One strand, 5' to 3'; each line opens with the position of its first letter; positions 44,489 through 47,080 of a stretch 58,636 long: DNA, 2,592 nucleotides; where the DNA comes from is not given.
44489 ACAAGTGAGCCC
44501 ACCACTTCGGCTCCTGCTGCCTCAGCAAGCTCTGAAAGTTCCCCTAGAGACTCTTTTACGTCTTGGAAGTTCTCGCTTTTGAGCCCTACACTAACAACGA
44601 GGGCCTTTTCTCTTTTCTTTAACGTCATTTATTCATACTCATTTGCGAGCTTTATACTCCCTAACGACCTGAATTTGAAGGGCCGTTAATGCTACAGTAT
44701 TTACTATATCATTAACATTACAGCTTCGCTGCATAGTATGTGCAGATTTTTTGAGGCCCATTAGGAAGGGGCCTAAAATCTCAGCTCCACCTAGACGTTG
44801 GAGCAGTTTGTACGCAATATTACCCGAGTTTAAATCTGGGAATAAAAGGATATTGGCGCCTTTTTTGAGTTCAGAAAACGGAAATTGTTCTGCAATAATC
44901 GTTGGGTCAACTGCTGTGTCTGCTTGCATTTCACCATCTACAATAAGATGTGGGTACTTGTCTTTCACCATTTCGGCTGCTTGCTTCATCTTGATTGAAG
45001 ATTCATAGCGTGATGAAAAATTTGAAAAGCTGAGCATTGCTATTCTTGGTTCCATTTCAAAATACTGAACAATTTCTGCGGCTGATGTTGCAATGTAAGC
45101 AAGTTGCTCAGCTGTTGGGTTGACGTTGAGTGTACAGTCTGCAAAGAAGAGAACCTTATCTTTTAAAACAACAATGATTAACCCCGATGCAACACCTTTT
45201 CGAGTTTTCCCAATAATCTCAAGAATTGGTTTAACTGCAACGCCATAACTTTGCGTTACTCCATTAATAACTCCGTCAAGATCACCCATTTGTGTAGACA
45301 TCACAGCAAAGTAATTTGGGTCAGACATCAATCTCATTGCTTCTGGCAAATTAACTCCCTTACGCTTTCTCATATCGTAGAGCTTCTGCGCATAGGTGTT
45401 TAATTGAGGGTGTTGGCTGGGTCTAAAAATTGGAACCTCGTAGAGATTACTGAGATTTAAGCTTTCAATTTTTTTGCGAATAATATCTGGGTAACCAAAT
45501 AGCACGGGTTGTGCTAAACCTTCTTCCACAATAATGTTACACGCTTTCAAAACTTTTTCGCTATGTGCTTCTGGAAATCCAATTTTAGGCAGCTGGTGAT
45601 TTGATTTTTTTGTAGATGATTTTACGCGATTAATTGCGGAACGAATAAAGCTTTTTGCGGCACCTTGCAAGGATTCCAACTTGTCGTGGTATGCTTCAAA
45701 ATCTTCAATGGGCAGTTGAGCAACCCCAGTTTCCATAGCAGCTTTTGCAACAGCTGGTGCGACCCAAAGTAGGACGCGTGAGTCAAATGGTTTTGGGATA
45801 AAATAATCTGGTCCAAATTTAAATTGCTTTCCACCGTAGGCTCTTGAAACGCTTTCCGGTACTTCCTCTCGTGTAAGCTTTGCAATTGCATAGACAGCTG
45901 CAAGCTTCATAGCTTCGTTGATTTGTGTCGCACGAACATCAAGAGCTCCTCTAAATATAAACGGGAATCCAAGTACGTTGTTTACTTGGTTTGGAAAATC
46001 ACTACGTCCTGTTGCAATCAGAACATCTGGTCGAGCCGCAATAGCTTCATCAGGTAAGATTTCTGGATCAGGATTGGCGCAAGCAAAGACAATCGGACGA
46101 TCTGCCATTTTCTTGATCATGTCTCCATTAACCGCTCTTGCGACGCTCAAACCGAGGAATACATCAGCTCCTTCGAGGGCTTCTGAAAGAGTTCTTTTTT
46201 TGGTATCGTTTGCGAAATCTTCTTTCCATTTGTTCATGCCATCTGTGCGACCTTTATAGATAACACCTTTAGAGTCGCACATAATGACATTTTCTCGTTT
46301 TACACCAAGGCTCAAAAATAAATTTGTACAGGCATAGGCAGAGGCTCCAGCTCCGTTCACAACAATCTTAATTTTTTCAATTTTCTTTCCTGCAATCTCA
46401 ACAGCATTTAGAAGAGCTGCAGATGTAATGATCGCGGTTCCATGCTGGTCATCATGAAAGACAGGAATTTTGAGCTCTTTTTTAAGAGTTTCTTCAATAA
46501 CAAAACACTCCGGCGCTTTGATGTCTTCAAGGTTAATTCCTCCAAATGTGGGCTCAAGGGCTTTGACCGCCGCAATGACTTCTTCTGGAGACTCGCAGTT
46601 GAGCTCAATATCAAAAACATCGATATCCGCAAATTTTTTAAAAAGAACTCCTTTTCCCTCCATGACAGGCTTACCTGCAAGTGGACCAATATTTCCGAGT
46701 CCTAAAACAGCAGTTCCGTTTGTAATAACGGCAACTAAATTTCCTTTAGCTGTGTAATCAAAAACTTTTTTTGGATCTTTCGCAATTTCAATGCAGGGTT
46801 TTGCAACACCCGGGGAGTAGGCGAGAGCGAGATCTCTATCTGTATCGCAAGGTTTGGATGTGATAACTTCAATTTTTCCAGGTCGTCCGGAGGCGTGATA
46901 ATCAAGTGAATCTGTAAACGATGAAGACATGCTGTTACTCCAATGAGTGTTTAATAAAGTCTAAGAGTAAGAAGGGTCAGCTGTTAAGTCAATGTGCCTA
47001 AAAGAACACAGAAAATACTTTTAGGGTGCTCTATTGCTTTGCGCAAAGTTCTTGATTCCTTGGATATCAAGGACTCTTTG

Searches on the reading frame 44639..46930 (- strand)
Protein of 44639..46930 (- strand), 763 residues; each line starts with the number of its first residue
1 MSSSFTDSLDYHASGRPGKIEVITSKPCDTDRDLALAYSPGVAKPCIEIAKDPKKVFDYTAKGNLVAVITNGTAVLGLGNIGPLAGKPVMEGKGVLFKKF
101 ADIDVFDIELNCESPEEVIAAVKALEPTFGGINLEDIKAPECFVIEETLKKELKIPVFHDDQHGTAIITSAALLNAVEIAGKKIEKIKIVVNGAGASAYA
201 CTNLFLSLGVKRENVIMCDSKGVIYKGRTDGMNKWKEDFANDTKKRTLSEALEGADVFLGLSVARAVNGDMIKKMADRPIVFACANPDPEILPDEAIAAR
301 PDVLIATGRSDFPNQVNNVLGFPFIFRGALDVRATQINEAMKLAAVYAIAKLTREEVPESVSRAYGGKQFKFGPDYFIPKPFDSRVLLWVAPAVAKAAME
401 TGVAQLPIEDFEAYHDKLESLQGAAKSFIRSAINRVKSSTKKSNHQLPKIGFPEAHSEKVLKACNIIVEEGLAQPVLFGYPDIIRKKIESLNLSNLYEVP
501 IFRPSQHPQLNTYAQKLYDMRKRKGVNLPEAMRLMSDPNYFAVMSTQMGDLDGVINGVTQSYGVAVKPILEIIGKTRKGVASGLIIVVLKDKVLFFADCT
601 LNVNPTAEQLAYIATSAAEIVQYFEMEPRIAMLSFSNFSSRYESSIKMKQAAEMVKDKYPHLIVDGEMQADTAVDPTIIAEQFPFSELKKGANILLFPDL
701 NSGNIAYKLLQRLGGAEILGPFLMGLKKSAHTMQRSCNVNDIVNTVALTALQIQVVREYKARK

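Call 66: search_protein_families(library=pfam, proteins=[window:44639-46930:-], max_evalue=0.001)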
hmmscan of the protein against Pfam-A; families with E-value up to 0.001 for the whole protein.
window:44639-46930:- (763 aa): 3 families
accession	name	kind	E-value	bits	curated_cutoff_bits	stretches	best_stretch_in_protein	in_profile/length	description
PF01515.24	PTA_PTB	-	4.6e-93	312.5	24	1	441-750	8-319/319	Phosphate acetyl/butaryl transferase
PF00390.24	malic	-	5.3e-30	105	23.1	1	18-150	2-182/182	Malic enzyme, N-terminal domain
PF03949.21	Malic_M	-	1.1e-18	67.9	23.5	1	164-359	3-231/258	Malic enzyme, NAD binding domain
